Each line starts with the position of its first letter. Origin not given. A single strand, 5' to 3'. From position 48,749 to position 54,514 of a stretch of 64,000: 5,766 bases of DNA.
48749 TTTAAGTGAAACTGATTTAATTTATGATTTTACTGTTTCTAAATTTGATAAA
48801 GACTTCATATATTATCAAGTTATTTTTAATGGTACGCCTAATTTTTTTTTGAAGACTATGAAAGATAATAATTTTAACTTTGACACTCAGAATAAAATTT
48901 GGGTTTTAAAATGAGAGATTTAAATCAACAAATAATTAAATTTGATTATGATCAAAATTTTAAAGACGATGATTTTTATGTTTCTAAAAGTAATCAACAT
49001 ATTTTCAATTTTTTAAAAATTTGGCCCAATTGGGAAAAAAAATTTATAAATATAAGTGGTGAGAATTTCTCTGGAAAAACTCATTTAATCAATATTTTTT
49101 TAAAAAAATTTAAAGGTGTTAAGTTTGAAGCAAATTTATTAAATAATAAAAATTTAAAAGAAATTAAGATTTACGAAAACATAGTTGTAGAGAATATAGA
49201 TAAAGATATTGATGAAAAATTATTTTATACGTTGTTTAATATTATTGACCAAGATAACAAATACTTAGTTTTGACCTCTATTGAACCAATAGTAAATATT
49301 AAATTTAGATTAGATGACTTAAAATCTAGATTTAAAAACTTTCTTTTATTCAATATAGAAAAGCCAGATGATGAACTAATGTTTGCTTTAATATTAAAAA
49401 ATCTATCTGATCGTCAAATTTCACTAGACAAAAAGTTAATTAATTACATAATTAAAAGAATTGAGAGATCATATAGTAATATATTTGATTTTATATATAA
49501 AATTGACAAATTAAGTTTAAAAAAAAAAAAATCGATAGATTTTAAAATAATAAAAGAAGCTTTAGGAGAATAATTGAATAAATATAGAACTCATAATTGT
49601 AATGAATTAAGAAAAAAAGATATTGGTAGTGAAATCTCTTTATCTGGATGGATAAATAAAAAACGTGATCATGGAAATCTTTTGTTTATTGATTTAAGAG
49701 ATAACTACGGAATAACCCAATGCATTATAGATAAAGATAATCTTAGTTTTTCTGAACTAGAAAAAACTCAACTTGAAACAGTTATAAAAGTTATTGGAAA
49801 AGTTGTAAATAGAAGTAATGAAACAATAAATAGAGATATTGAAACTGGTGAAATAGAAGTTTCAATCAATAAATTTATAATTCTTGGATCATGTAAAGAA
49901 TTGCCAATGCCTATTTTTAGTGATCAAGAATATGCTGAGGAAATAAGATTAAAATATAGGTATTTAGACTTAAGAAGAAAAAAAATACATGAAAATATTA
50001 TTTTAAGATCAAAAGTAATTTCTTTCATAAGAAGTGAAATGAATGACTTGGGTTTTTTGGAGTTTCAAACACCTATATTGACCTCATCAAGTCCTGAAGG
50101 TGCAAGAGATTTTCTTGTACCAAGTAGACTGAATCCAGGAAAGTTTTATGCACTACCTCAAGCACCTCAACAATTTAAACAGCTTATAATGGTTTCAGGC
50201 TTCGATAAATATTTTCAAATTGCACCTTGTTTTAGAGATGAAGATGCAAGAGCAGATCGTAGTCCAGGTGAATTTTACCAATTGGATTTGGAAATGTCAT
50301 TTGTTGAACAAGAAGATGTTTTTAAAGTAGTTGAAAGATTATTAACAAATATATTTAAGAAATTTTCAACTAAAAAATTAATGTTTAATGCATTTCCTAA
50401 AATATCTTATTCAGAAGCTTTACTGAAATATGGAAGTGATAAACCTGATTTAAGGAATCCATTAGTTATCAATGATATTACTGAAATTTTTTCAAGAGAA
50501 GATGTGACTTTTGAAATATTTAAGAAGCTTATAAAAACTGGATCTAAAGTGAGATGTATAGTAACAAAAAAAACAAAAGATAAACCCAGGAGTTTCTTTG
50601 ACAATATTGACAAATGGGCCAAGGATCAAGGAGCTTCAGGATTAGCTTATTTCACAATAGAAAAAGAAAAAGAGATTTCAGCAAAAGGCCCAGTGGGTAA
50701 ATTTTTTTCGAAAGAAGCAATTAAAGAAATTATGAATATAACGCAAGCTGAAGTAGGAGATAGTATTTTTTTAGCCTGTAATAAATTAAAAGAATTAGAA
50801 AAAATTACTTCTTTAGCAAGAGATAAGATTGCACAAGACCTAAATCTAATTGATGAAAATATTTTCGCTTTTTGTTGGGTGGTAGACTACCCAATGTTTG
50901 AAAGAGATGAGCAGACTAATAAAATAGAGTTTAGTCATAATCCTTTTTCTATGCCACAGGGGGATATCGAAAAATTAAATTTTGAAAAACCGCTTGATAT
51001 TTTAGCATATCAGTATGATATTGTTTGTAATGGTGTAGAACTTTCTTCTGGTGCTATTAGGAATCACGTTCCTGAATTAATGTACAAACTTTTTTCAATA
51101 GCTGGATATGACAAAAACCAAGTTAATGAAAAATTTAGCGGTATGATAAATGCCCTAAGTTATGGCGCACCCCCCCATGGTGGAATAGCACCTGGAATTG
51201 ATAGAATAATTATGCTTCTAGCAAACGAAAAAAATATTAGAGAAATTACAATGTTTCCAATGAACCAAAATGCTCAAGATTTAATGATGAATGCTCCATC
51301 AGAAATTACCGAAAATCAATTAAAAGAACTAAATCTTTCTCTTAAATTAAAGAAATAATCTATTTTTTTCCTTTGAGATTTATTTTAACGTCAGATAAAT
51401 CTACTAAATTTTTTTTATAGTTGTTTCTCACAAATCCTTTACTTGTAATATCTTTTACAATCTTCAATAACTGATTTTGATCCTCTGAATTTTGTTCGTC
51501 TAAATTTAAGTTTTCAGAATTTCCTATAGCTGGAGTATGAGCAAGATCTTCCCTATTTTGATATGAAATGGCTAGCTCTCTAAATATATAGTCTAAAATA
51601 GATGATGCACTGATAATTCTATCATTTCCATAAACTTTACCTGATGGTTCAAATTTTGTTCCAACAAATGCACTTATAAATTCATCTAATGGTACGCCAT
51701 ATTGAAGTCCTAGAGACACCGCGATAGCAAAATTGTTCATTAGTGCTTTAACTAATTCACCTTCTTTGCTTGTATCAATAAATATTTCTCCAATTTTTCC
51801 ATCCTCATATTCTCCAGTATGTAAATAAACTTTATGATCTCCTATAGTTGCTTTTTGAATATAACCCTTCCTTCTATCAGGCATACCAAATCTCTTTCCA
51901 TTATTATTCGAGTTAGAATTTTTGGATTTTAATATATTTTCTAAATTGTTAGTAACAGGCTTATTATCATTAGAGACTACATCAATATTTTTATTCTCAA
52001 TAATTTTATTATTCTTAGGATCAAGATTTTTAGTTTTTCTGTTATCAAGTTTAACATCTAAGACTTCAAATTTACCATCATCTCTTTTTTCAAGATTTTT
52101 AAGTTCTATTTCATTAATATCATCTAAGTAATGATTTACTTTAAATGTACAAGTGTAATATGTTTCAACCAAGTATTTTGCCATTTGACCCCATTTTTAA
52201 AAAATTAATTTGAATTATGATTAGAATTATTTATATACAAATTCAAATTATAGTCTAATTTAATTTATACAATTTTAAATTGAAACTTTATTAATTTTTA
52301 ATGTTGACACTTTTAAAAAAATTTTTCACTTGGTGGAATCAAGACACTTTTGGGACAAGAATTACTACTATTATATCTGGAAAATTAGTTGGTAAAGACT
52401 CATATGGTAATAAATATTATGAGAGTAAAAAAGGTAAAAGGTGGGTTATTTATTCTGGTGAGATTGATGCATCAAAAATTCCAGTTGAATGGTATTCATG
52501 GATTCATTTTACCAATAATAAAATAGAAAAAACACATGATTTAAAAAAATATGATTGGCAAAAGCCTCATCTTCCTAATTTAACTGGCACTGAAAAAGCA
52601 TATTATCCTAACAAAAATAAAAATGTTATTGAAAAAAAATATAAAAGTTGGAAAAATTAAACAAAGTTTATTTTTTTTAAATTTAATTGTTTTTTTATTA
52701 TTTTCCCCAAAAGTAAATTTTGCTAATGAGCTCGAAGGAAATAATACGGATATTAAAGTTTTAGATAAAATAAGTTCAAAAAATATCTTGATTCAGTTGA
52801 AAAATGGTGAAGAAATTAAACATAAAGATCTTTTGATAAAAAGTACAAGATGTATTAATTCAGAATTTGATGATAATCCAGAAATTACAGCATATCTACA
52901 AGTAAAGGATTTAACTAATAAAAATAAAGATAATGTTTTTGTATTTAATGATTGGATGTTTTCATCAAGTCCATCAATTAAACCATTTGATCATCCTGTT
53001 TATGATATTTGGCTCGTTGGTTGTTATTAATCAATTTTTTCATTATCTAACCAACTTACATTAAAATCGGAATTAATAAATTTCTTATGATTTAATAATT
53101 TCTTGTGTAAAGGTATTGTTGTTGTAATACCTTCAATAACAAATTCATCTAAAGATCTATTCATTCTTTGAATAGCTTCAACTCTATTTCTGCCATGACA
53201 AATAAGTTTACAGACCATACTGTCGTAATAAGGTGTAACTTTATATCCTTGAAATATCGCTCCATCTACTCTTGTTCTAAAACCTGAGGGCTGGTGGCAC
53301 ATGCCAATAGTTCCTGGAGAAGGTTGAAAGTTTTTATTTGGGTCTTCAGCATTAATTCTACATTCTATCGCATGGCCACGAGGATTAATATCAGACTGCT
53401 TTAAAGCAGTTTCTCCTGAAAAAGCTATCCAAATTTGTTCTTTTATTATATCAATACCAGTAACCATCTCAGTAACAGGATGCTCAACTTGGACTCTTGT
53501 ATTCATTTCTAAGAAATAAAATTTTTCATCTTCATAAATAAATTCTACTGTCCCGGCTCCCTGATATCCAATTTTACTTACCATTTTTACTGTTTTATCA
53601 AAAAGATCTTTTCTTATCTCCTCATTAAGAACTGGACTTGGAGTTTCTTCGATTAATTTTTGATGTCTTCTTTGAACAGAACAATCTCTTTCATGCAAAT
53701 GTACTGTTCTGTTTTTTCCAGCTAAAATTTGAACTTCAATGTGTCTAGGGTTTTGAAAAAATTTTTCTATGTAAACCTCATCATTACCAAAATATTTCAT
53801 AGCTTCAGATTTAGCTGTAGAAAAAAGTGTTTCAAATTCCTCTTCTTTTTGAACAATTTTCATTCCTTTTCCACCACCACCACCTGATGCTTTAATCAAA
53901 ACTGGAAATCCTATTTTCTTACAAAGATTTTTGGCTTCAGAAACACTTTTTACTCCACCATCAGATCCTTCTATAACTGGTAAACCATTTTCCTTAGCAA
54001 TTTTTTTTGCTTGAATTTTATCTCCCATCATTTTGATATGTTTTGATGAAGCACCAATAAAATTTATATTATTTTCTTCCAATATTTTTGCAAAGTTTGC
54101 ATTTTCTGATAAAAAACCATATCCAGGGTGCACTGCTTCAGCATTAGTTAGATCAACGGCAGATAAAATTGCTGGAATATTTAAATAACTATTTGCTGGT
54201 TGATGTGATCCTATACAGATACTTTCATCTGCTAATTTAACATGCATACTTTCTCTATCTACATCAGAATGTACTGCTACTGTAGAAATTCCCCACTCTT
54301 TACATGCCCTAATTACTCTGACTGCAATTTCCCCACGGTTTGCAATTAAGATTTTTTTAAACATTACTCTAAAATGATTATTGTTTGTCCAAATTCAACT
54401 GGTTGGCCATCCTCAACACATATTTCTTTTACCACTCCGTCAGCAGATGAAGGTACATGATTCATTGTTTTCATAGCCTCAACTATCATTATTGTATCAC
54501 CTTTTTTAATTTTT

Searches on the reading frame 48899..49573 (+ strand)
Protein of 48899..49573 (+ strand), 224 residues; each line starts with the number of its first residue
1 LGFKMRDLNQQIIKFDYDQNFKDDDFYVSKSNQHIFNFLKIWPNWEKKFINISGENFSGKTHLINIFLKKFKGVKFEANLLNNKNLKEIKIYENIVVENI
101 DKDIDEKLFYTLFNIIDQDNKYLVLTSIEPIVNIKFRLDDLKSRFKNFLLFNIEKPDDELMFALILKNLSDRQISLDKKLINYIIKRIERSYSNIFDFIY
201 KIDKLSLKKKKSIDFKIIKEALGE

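Call 49: search_protein_families(library=pfam, max_evalue=0.00001, proteins=[window:48899-49573:+])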
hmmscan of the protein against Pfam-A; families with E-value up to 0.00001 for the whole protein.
window:48899-49573:+ (224 aa): 1 family
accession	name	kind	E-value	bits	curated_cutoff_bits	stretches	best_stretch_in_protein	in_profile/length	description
PF22688.2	Hda_lid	-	1e-06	29.1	27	1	168-222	11-65/65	Hda, lid domain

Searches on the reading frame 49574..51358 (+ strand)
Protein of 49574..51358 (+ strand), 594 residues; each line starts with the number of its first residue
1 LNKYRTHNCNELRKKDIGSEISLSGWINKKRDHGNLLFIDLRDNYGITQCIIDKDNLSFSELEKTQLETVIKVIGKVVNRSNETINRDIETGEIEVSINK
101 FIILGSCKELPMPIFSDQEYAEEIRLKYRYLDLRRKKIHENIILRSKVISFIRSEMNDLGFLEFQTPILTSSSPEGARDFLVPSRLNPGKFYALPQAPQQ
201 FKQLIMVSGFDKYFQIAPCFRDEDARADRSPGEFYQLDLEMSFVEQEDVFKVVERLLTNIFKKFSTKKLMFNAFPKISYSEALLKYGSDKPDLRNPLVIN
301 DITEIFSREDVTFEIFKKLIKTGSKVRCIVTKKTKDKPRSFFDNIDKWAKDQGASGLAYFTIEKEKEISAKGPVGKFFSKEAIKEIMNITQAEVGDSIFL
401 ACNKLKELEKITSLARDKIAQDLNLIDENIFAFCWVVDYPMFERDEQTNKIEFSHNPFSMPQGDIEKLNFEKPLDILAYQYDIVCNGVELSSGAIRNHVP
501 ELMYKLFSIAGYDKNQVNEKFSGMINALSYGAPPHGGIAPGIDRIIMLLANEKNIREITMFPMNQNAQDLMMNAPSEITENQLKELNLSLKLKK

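Call 49: search_protein_families(library=pfam, max_evalue=0.00001, proteins=[window:49574-51358:+])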
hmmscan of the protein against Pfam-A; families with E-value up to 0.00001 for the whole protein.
window:49574-51358:+ (594 aa): 3 families
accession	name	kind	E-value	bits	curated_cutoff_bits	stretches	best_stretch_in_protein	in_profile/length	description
PF00152.25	tRNA-synt_2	-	1.1e-112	376.5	25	1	122-565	2-308/308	tRNA synthetases class II (D, K and N)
PF01336.31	tRNA_anti-codon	-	1.3e-13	51.1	27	1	22-104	2-75/75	OB-fold nucleic acid binding domain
PF02938.19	GAD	-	5.7e-13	49.4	23.4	1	316-410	1-93/95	GAD domain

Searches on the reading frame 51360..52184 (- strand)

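Call 49: search_protein_families(library=pfam, max_evalue=0.00001, proteins=[window:51360-52184:-])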
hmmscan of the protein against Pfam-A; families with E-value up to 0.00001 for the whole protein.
window:51360-52184:- (274 aa): 1 family
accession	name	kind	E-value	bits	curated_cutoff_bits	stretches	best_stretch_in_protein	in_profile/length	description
PF12637.14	TSCPD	-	2.3e-13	50.7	22.8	1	110-205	5-85/88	TSCPD domain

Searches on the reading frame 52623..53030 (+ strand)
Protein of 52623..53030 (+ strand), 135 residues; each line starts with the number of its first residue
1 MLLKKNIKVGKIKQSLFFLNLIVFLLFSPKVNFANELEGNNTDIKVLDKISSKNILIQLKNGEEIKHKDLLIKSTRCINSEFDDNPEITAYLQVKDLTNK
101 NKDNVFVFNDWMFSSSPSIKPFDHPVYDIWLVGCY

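Call 49: search_protein_families(library=pfam, max_evalue=0.00001, proteins=[window:52623-53030:+])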
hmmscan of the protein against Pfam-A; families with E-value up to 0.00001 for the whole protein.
window:52623-53030:+ (135 aa): 1 family
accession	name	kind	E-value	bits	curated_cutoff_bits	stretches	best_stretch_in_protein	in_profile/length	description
PF09923.14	DUF2155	-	1.2e-23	83.4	27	1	44-134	3-89/89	Uncharacterized protein conserved in bacteria (DUF2155)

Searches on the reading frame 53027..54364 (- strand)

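Call 49: search_protein_families(library=pfam, max_evalue=0.00001, proteins=[window:53027-54364:-])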
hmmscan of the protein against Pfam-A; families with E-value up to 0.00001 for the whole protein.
window:53027-54364:- (445 aa): 6 families
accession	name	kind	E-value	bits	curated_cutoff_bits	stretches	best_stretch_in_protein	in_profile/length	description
PF02786.22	CPSase_L_D2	-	8e-71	238.3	19.8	1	115-315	1-204/211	Carbamoyl-phosphate synthase L chain, ATP binding domain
PF00289.28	Biotin_carb_N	-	7.9e-45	152.3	25.5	1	1-110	1-110/110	Biotin carboxylase, N-terminal domain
PF02785.25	Biotin_carb_C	-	2.6e-39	134.1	32.4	1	334-440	1-107/108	Biotin carboxylase C-terminal domain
PF02222.28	ATP-grasp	-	4.6e-11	43.1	27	1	138-291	16-163/179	ATP-grasp domain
PF07478.18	Dala_Dala_lig_C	-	9e-10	38.8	24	1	143-289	27-174/204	D-ala D-ala ligase C-terminus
PF14397.11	ATPgrasp_ST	-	7.1e-06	25.9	31.4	0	107-197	13-114/278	Sugar-transfer associated ATP-grasp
